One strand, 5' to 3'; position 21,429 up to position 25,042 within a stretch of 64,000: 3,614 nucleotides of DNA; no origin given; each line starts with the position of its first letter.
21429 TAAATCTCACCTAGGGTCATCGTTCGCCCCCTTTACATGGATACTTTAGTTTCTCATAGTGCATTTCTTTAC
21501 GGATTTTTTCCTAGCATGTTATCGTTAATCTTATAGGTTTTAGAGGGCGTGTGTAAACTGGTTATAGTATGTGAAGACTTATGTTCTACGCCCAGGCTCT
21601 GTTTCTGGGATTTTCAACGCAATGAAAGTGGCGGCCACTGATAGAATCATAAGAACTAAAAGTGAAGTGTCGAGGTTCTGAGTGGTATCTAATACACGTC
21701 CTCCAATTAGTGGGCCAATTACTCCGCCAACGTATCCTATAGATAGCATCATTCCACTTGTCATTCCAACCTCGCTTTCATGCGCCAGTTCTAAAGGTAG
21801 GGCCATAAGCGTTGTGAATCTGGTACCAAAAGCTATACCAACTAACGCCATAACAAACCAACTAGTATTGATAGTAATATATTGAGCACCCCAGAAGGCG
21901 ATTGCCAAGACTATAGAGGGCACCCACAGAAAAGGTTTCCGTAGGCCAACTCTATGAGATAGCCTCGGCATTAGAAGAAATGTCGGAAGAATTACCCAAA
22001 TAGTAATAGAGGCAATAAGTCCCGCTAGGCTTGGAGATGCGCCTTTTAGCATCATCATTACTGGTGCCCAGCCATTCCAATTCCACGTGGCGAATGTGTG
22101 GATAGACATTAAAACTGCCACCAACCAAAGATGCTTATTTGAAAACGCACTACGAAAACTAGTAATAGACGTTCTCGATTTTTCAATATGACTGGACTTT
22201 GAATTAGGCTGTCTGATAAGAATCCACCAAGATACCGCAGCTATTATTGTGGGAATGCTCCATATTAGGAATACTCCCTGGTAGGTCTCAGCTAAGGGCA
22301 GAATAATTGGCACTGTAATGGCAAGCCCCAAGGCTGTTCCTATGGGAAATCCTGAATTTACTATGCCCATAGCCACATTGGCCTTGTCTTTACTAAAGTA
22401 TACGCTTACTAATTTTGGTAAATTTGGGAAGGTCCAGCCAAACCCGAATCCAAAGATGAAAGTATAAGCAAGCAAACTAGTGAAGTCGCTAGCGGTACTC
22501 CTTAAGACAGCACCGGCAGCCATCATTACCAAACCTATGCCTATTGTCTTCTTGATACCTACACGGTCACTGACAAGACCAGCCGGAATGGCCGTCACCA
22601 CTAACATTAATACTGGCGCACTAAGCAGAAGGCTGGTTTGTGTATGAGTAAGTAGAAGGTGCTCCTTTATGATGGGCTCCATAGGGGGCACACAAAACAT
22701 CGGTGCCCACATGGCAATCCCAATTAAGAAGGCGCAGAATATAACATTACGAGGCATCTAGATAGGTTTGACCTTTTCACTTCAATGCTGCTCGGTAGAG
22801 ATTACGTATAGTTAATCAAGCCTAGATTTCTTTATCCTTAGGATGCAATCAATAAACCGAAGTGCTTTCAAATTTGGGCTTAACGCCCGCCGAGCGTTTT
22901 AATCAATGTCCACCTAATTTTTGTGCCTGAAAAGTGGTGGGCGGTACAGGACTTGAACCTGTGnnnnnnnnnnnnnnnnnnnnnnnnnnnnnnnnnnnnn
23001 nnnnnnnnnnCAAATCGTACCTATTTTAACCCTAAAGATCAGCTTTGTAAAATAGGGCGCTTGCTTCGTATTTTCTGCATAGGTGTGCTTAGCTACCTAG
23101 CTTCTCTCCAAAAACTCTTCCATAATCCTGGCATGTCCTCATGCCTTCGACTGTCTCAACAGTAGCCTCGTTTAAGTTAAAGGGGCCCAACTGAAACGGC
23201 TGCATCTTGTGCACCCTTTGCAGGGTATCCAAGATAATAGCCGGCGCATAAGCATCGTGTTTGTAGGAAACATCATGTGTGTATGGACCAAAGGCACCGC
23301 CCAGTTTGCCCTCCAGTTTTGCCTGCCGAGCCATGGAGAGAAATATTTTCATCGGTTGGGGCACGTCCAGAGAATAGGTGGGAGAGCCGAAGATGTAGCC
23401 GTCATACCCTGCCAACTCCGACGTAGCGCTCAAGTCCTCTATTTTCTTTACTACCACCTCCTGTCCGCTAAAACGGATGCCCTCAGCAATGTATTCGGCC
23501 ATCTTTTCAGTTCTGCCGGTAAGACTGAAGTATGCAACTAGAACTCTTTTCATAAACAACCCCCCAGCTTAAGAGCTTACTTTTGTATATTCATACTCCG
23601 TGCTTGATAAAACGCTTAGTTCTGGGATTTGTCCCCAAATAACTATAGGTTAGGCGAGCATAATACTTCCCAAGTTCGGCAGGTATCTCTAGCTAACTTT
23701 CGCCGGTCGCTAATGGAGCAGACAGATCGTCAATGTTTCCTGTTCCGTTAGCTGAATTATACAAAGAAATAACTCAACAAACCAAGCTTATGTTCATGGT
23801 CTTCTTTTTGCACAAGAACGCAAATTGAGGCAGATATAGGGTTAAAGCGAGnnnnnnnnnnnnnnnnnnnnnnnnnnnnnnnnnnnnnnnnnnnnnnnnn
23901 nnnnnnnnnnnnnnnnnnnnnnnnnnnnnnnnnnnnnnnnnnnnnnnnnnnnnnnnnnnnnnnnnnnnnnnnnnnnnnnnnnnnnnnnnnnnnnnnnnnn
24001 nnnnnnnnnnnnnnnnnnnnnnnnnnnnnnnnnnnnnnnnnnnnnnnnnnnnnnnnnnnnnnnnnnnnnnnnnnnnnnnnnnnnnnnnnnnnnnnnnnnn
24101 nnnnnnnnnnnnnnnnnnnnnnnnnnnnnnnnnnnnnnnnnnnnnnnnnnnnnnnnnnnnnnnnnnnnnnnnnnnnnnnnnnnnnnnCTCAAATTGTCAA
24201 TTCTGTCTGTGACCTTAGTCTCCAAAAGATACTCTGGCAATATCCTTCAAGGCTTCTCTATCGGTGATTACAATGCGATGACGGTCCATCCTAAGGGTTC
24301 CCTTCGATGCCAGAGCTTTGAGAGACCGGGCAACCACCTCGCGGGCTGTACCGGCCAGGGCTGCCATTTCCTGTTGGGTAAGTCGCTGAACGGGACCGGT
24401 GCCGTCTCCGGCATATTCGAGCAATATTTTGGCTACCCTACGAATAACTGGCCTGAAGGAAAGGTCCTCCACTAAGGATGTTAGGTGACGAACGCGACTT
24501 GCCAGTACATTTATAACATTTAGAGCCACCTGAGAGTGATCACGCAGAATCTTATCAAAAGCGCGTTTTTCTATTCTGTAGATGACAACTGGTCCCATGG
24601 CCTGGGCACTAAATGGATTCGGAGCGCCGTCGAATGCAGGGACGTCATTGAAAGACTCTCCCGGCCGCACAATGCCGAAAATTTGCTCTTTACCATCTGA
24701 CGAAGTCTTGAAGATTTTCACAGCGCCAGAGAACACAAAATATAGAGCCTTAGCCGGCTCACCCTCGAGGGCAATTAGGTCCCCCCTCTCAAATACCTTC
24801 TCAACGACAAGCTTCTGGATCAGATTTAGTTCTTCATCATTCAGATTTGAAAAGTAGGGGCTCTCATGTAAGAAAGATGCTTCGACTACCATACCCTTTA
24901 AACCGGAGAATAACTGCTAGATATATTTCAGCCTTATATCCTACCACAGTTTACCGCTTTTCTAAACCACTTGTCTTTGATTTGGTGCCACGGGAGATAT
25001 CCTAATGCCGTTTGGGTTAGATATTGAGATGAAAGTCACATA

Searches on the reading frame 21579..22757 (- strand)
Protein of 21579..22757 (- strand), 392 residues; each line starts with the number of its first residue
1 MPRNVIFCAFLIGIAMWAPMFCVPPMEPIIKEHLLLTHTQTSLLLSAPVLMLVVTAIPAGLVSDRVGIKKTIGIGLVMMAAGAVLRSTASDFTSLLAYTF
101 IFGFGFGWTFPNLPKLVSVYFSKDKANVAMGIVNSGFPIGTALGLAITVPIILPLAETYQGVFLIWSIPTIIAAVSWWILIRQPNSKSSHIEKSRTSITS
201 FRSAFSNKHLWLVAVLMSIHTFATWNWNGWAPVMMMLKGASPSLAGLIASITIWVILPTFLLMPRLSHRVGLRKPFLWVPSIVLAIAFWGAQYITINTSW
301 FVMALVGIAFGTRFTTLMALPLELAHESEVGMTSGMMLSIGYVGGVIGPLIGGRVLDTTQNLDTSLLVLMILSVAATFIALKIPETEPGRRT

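Call 22: search_protein_families(library=pfam, proteins=[window:21579-22757:-], max_evalue=0.0001)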
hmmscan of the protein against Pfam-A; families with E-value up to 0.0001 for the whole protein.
window:21579-22757:- (392 aa): 1 family
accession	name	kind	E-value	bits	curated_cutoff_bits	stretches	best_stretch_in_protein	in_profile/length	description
PF07690.21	MFS_1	-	3.8e-53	181.1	33.4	2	6-349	2-347/347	Major Facilitator Superfamily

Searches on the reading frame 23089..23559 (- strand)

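Call 22: search_protein_families(library=pfam, proteins=[window:23089-23559:-], max_evalue=0.0001)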
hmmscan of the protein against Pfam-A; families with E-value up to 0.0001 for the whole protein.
window:23089-23559:- (156 aa): 3 families
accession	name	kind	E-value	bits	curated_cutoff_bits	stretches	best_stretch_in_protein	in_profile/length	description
PF00258.30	Flavodoxin_1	-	2.3e-08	34.8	25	1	8-73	1-68/143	Flavodoxin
PF12724.12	Flavodoxin_5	-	3.8e-08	34.2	27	1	7-85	1-76/145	Flavodoxin domain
PF03358.20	FMN_red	-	3.4e-05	23.9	24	0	48-90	67-112/152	NADPH-dependent FMN reductase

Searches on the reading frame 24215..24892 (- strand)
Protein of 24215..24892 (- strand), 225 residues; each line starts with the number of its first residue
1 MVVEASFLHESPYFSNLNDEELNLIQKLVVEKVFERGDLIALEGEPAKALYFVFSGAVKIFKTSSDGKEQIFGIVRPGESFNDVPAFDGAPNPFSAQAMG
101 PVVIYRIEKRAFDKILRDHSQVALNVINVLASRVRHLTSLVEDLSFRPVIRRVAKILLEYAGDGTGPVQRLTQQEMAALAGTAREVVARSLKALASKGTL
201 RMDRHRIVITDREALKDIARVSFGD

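Call 22: search_protein_families(library=pfam, proteins=[window:24215-24892:-], max_evalue=0.0001)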
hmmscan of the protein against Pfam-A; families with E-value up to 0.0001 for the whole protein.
window:24215-24892:- (225 aa): 2 families
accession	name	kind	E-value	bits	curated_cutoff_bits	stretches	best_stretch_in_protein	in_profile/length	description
PF00027.35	cNMP_binding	-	1.9e-23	82.7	27.5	1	32-119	2-89/89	Cyclic nucleotide-binding domain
PF13545.12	HTH_Crp_2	-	7.4e-16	58.3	27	1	152-218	2-70/70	Crp-like helix-turn-helix domain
